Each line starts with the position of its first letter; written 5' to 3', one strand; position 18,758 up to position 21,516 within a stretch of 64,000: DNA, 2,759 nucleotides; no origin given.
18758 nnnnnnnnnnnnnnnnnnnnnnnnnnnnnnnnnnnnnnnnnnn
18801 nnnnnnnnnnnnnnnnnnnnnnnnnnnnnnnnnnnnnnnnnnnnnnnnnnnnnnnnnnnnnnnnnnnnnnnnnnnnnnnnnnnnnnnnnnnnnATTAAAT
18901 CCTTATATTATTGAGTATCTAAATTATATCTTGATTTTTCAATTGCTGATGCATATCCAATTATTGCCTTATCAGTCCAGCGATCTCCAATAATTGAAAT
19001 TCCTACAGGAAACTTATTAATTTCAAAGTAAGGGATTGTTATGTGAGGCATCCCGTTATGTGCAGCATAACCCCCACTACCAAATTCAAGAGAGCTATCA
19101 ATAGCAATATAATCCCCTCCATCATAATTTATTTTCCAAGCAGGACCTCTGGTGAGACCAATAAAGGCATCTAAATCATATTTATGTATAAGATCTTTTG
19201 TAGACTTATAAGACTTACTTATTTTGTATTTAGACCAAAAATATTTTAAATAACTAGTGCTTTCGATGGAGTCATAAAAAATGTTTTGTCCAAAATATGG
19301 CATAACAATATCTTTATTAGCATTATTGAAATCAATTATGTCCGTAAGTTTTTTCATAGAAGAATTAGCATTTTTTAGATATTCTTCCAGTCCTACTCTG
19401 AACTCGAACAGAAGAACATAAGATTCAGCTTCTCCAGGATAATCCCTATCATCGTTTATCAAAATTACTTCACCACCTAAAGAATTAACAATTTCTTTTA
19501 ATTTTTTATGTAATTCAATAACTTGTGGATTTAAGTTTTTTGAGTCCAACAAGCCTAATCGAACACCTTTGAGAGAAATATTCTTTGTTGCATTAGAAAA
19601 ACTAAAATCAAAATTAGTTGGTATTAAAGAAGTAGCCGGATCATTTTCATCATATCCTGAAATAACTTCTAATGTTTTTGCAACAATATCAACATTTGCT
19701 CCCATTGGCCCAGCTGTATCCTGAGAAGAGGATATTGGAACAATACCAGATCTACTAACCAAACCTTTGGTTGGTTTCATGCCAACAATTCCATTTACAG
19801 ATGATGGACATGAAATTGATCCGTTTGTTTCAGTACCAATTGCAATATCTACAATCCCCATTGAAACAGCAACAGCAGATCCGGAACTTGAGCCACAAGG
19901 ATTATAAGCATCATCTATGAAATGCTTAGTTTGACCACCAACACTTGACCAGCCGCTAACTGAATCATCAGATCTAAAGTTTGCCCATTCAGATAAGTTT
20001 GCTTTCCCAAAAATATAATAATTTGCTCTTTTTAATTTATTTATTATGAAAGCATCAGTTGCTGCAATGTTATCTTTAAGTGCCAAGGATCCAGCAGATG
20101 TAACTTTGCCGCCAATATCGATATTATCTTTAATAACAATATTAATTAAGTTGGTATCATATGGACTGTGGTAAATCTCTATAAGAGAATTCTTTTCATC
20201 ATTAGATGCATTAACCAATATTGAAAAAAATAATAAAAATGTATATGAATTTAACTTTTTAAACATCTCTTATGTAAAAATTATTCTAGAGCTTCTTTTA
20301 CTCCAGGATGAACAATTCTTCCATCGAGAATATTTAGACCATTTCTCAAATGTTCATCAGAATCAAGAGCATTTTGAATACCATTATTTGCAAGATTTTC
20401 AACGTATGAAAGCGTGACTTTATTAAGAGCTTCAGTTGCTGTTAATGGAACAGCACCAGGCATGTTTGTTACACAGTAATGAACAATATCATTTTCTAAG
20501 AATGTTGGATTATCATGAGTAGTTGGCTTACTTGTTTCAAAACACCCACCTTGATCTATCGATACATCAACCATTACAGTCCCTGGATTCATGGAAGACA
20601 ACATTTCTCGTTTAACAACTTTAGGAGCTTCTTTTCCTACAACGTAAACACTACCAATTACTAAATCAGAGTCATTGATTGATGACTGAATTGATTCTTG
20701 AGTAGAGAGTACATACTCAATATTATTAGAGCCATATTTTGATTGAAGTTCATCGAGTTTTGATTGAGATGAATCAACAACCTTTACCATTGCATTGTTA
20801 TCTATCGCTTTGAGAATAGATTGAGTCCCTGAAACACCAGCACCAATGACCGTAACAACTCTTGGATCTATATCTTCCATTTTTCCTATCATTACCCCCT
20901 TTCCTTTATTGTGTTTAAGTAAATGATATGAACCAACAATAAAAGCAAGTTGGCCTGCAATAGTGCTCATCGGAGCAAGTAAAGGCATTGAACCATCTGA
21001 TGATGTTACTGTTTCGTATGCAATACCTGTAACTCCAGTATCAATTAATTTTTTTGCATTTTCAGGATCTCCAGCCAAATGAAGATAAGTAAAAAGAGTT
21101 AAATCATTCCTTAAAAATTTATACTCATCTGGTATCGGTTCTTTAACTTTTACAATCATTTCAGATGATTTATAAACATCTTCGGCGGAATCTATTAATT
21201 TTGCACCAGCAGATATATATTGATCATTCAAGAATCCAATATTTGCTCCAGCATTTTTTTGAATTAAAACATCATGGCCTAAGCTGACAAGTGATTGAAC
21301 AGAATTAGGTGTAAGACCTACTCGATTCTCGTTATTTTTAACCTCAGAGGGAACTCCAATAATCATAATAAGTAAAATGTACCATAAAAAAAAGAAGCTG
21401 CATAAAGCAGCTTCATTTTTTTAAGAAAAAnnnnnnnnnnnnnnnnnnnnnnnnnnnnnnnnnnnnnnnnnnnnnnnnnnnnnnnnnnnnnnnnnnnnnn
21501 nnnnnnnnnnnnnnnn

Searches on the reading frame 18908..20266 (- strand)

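Call 70: search_protein_families(library=pfam, proteins=[window:18908-20266:-], max_evalue=0.00001)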
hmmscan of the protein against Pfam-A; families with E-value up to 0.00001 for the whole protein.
window:18908-20266:- (452 aa): 1 family
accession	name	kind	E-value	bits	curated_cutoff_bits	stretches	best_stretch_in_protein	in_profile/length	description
PF01425.27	Amidase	-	4.5e-66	224.2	27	1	41-435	50-444/445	Amidase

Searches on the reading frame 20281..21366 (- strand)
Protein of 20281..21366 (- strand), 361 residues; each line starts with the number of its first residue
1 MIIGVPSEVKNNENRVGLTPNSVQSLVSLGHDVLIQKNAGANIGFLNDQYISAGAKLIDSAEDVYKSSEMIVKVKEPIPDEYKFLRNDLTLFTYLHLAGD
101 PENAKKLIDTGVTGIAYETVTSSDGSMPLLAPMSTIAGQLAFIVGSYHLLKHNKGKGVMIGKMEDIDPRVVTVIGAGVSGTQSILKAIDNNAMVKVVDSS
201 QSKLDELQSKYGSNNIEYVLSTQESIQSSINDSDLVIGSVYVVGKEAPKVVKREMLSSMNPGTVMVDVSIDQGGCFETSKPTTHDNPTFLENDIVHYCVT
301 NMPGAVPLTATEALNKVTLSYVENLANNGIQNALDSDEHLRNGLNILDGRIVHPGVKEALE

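Call 70: search_protein_families(library=pfam, proteins=[window:20281-21366:-], max_evalue=0.00001)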
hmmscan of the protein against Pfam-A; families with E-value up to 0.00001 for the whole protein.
window:20281-21366:- (361 aa): 2 families
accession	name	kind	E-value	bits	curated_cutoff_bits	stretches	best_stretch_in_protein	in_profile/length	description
PF01262.27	AlaDh_PNT_C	-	4.6e-72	242.3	23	1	141-353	1-213/214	Alanine dehydrogenase/PNT, C-terminal domain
PF05222.21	AlaDh_PNT_N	-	4.7e-47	160.1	30.4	1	4-137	1-136/136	Alanine dehydrogenase/PNT, N-terminal domain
